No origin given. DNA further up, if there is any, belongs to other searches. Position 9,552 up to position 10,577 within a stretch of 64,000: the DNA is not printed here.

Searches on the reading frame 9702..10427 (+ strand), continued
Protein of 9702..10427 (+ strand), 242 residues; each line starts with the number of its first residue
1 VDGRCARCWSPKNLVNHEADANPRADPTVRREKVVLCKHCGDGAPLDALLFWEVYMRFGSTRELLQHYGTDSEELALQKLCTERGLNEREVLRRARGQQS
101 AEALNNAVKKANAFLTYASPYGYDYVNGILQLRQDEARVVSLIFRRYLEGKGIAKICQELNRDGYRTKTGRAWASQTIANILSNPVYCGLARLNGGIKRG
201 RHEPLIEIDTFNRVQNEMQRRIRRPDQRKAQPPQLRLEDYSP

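Call 64: search_protein_families(library=pfam, proteins=[L043:3064-6432:+, L043:8103-8768:+, L043:8765-9898:-, L044:3614-3934:+, L044:5577-6287:+, L044:8037-9446:+, L045:2894-4678:+, L045:4766-6427:+, L045:8595-10853:+, L045:12012-13292:+], max_evalue=0.001)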
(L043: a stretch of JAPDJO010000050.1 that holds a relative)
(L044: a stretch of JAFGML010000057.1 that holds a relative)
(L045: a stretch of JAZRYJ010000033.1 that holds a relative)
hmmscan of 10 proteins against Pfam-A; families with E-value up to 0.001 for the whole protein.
L043:3064-6432:+ (1122 aa): 3 families
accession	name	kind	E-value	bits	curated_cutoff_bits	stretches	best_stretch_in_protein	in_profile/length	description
PF18998.6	Flg_new_2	-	6.1e-42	141.9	23.6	4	679-748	1-71/73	Divergent InlB B-repeat domain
PF09479.16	Flg_new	-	9.5e-09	35.7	27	0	782-829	15-65/65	Listeria-Bacteroides repeat domain (List_Bact_rpt)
PF17957.7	Big_7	-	5.4e-05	24.2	24.1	0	1054-1096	26-70/70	Bacterial Ig domain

L043:8103-8768:+ (221 aa): 11 families
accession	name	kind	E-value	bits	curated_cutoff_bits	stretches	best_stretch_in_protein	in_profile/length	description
PF02254.24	TrkA_N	-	1e-25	90.7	23.8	1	3-121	1-116/116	TrkA-N domain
PF02080.26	TrkA_C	-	8.2e-19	67.7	27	1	151-217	2-70/71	TrkA-C domain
PF03435.24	Sacchrp_dh_NADP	-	1.1e-10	42.4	25.1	1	3-95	1-94/129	Saccharopine dehydrogenase NADP binding domain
PF03807.23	F420_oxidored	-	2.3e-07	31.8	21.6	1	3-102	2-93/94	NADP oxidoreductase coenzyme F420-dependent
PF13241.12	NAD_binding_7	-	1.6e-06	29.1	22.1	1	3-102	10-93/104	Putative NAD(P)-binding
PF23443.1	DUF7126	-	5.1e-06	27.1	28.7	1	45-128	19-97/102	Family of unknown function (DUF7126)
PF13460.12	NAD_binding_10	-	1.1e-05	25.8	27.2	1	8-99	3-95/184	NAD(P)H-binding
PF01408.29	GFO_IDH_MocA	-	1.2e-05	26.4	24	1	3-79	3-73/120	Oxidoreductase family, NAD-binding Rossmann fold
PF01488.26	Shikimate_DH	-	6e-05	23.6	24.3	1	3-78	15-85/138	Shikimate / quinate 5-dehydrogenase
PF01113.26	DapB_N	-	6.6e-05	23.4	25.6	1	1-91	1-90/124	Dihydrodipicolinate reductase, N-terminus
PF01262.27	AlaDh_PNT_C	-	0.00091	19.1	23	0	3-75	31-99/214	Alanine dehydrogenase/PNT, C-terminal domain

L043:8765-9898:- (377 aa): 1 family
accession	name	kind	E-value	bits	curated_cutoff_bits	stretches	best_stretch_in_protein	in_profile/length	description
PF02800.25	Gp_dh_C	-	0.00027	21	24.4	1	230-289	54-111/158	Glyceraldehyde 3-phosphate dehydrogenase, C-terminal domain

L044:3614-3934:+ (106 aa): 0 families

L044:5577-6287:+ (236 aa): 0 families

L044:8037-9446:+ (469 aa): 3 families
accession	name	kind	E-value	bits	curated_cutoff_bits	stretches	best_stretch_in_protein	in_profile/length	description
PF21763.2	DHH_CID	-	2.5e-28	98.7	27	1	197-275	2-80/84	DHH-CID domain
PF02272.25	DHHA1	-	4.8e-15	56.3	25.9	1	366-464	10-101/102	DHHA1 domain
PF01368.27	DHH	-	1.1e-05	26.2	28.1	1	30-142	2-103/125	DHH family, N-terminal domain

L045:2894-4678:+ (594 aa): 3 families
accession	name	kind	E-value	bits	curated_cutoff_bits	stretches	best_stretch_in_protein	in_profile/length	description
PF00664.28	ABC_membrane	-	3e-49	168.6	28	1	35-310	1-274/274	ABC transporter transmembrane region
PF00005.33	ABC_tran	-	3.4e-29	102.6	25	1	373-519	3-137/137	ABC transporter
PF02463.25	SMC_N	-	0.00042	20.2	40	0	490-558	136-208/220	RecF/RecN/SMC N terminal domain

L045:4766-6427:+ (553 aa): 1 family
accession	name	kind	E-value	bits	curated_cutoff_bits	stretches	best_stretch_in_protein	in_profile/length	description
PF00118.29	Cpn60_TCP1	-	1.4e-177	591.7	34.3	1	41-528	1-489/490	TCP-1/cpn60 chaperonin family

L045:8595-10853:+ (752 aa): 2 families
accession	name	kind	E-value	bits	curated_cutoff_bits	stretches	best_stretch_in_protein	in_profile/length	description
PF02867.20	Ribonuc_red_lgC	-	1.1e-104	351.4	23.9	1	77-550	1-522/523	Ribonucleotide reductase, barrel domain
PF12637.14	TSCPD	-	4.7e-12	46.5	22.8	1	598-695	6-86/88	TSCPD domain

L045:12012-13292:+ (426 aa): 3 families
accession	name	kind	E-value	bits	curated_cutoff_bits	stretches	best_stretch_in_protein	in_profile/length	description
PF03600.22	CitMHS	-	1.5e-63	215.3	31.9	1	26-356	4-319/336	Citrate transporter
PF00939.25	Na_sulph_symp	-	3.6e-14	53.1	27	2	16-175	273-435/472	Sodium:sulfate symporter transmembrane region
PF02040.21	ArsB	-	5.2e-14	52.9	22.2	1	14-421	1-418/423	Arsenical pump membrane protein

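Call 93: search_dna_similar(query=window:9702-10427:+, collection=plasmids, mode=protein, max_evalue=0.001, max_rows=10)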
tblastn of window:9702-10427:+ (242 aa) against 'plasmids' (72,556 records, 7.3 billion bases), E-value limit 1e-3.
Records with a match: 186; places in all: 197; records where one place covers at least 80% of the query: 0.
Best place of each record, by identity: <60% 186.
By first word of the organism name: Enterococcus 60; Ralstonia 53; Bacillus 13; Clostridium 6; Priestia 6; Sphingobium 5; Ligilactobacillus 4; Staphylococcus 3; Streptomyces 3; Paraclostridium 2; and 27 more.
By predicted mobility (MOB-suite, as given by PLSDB): non-mobilizable 85; mobilizable 83; conjugative 18.
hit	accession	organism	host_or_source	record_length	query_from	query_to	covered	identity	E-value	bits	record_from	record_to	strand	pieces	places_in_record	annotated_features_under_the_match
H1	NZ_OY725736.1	Monoglobus pectinilyticus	-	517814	45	215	71%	27.8%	9e-9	62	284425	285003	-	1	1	recombinase family protein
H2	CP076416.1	Ralstonia solanacearum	tobacco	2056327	53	236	76%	24.4%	3e-5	52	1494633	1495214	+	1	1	recombinase family protein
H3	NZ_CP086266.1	Ralstonia sp. RS647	sunflower,cell culture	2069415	53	236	76%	24.4%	7e-5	51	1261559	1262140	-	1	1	none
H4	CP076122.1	Ralstonia solanacearum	Solanum muricatum,cell culture,stem,stem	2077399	53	236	76%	24.4%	7e-5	51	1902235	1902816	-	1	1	recombinase family protein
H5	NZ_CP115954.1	Ralstonia solanacearum CFBP2957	Solanum lycopersicum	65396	53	236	76%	23.9%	1e-4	50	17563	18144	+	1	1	recombinase family protein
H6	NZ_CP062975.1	Pontibacillus sp. ALD_SL1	mangrove mud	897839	29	189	67%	26.6%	2e-5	53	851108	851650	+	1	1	recombinase family protein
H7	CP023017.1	Ralstonia solanacearum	Solanum tuberosum,single cell,Potato ...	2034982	53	218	69%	25.4%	4e-5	52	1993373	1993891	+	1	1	none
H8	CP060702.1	Ralstonia solanacearum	tomato,cell culture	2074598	53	218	69%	25.4%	4e-5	52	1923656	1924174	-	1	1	none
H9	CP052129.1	Ralstonia solanacearum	tomato,cell culture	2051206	53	218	69%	25.4%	4e-5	52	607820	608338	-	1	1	recombinase family protein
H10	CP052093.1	Ralstonia solanacearum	tomato,cell culture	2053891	53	218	69%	25.4%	4e-5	52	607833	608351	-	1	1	none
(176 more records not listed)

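Call 95: search_protein_families(library=padloc, proteins=[window:9702-10427:+], max_evalue=0.01)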
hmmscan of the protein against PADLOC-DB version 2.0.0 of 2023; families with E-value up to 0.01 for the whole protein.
window:9702-10427:+ (242 aa): 0 families

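Call 96: search_protein_families(library=ncbifam, proteins=[window:9702-10427:+], max_evalue=0.01)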
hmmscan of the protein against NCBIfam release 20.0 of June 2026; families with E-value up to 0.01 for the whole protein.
window:9702-10427:+ (242 aa): 4 families
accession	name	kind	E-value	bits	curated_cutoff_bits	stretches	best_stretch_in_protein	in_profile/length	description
NF047344.1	SCCmet_CcrA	equivalog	5.1e-14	52.2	700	1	99-221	134-251/442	cassette chromosome recombinase CcrA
NF047343.1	SCCmet_CcrB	equivalog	8.8e-13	47.7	900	1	120-191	162-236/542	cassette chromosome recombinase CcrB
NF047347.1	SCCmet_CcrC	equivalog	3.4e-08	32.4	900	1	132-194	178-241/558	cassette chromosome recombinase CcrC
NF041201.1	recomb_XisF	equivalog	2.4e-05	23.5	375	1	136-228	177-285/465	fdxN element excision recombinase XisF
